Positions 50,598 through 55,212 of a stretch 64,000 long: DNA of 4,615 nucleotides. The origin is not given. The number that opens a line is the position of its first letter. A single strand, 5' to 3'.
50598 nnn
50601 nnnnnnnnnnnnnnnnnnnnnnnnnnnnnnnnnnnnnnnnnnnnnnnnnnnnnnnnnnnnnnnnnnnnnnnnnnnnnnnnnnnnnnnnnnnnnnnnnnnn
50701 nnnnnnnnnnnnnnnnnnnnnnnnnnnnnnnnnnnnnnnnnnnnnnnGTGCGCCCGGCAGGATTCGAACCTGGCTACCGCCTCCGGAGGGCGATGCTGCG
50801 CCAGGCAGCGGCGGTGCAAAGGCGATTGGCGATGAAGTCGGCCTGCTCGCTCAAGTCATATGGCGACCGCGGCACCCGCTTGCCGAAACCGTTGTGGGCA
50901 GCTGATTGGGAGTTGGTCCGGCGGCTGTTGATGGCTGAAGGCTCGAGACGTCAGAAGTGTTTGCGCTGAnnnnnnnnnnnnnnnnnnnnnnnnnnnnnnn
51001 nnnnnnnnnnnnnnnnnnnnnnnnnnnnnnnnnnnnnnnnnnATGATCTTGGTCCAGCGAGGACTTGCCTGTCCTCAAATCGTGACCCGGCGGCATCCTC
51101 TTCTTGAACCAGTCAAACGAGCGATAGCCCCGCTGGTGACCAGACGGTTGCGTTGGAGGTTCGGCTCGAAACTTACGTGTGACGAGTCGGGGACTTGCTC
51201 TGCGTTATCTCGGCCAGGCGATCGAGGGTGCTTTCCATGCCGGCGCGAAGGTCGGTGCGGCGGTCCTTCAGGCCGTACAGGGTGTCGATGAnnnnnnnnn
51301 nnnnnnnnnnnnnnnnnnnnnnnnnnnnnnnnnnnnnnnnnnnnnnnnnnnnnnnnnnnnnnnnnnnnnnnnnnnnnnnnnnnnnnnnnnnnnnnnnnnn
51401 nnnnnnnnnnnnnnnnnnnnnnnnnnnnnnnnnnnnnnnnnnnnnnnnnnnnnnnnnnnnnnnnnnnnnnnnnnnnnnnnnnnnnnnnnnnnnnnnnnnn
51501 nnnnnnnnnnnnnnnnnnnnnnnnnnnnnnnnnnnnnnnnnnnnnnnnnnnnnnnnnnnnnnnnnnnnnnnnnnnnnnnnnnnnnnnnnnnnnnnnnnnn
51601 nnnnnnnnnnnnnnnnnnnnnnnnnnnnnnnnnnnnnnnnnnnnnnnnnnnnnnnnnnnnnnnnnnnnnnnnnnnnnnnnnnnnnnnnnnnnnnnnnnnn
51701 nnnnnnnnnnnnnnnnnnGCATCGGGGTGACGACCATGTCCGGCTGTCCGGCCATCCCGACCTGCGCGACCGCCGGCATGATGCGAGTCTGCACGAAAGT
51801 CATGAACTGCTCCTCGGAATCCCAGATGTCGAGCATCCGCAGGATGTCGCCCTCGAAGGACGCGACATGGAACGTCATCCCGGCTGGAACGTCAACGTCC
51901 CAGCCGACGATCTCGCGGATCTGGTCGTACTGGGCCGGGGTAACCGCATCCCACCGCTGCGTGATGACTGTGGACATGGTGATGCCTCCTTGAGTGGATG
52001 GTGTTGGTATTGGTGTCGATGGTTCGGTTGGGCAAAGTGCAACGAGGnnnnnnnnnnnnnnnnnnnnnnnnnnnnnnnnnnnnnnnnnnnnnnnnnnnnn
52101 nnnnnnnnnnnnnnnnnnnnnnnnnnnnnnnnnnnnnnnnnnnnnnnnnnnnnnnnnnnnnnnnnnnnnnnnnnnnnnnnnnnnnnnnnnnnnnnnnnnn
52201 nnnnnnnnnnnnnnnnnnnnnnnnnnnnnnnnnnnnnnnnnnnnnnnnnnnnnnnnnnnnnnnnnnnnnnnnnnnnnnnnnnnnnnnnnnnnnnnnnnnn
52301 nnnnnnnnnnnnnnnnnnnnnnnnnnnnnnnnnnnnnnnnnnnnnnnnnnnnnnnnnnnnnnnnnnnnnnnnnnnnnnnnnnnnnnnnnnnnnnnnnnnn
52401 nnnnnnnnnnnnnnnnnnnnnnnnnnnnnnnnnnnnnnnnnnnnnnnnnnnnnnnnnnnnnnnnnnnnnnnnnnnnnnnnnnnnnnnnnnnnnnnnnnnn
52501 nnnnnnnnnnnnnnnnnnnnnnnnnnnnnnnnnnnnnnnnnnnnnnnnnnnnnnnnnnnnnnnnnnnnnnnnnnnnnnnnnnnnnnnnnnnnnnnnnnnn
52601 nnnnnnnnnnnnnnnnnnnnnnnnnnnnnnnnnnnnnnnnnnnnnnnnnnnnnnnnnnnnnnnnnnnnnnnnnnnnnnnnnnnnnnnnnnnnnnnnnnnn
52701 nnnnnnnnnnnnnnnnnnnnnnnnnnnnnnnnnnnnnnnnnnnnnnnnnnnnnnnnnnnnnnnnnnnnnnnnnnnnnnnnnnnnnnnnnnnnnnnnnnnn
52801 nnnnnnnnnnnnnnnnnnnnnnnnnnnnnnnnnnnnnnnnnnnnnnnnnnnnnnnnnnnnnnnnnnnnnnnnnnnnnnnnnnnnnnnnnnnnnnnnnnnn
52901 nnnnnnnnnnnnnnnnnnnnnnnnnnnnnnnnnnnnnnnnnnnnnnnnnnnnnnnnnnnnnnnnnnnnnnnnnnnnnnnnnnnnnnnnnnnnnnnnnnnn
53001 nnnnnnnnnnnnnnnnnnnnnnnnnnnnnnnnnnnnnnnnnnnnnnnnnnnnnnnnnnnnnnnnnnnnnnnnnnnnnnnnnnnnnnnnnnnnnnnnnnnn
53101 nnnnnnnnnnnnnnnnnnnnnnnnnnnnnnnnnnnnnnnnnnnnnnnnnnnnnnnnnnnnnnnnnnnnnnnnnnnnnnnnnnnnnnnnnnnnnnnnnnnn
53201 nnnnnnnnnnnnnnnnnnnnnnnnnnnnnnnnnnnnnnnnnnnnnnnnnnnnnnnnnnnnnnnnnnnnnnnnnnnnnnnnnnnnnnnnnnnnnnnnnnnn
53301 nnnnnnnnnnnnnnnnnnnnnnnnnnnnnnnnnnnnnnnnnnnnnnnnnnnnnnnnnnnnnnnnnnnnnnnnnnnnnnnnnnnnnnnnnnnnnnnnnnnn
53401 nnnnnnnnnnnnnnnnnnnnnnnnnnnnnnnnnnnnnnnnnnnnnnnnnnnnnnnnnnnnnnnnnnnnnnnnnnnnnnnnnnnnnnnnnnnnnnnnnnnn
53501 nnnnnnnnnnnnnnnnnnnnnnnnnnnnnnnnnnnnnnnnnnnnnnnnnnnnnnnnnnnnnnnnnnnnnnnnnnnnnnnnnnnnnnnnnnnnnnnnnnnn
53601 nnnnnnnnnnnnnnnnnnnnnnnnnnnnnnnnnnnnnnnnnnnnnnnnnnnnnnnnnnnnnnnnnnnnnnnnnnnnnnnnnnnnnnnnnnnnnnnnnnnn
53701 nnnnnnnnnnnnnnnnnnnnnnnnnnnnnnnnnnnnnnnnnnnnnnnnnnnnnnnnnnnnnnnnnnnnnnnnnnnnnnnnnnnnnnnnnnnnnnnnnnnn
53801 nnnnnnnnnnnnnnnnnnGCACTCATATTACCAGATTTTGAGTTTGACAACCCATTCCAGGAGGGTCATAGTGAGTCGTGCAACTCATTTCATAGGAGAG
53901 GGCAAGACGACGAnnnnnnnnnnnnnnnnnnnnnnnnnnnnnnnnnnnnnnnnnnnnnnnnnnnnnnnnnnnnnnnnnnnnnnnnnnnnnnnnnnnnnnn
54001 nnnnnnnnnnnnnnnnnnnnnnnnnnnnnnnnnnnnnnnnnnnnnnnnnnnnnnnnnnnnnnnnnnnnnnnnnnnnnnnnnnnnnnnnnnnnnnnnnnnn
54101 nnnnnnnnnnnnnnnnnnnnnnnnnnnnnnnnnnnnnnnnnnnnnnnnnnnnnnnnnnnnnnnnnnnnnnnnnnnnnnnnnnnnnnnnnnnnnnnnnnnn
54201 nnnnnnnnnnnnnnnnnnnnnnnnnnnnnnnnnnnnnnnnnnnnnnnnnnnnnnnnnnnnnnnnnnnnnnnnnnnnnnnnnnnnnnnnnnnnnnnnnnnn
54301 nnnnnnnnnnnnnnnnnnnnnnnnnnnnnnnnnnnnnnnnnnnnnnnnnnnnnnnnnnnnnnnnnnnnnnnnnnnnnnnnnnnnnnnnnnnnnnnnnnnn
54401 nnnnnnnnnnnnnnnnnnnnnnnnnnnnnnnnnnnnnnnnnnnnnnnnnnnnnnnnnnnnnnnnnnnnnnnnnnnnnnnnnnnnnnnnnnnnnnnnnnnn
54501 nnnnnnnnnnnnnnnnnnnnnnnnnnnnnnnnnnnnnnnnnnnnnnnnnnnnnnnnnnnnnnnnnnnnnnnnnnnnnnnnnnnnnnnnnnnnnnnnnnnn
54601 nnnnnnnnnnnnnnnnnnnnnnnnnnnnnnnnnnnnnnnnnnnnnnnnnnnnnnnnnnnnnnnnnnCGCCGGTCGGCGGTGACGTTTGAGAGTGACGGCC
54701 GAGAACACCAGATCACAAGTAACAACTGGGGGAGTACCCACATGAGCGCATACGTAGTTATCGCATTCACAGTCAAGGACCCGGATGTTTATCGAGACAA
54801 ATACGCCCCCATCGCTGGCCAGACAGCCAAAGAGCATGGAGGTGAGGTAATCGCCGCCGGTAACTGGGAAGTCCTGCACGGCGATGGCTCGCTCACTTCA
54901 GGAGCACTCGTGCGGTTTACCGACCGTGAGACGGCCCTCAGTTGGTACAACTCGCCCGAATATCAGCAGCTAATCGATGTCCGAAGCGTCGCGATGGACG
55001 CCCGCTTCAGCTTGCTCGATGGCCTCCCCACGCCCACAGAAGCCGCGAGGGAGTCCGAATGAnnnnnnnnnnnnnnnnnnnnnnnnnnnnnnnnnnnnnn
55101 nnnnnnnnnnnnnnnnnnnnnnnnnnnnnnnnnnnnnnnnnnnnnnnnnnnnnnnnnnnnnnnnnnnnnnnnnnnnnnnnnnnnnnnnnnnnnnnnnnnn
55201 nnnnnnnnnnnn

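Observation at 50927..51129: Family of ~200-bp intergenic repeats with a bulged 11-bp hairpin, each lying next to a tRNA fragment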

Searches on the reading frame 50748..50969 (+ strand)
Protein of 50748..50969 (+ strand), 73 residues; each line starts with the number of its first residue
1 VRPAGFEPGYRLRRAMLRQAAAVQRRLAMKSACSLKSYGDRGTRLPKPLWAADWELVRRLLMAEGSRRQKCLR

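Call 57: search_protein_families(library=pfam, proteins=[window:50748-50969:+], max_evalue=0.001)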
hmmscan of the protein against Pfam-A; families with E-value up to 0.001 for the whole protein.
window:50748-50969:+ (73 aa): 0 families

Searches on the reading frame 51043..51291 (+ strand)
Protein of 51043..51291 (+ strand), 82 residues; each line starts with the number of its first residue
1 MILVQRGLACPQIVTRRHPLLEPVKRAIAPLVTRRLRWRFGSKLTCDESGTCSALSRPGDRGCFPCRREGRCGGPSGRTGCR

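Call 63: search_protein_families(library=phrogs, proteins=[window:51043-51291:+], max_evalue=0.01)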
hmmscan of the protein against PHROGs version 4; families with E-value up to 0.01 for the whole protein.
window:51043-51291:+ (82 aa): 0 families

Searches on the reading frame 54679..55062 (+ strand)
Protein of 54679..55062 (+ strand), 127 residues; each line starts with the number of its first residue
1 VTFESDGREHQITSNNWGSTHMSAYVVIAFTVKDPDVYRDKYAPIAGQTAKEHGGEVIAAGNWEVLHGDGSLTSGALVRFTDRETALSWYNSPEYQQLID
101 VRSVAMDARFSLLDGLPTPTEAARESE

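Call 57: search_protein_families(library=pfam, proteins=[window:54679-55062:+], max_evalue=0.001)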
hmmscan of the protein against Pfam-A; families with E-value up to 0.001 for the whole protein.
window:54679-55062:+ (127 aa): 1 family
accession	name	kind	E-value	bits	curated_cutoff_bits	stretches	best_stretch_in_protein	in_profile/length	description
PF07045.17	DUF1330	-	7.3e-19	68.4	23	1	23-115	1-93/94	Domain of unknown function (DUF1330)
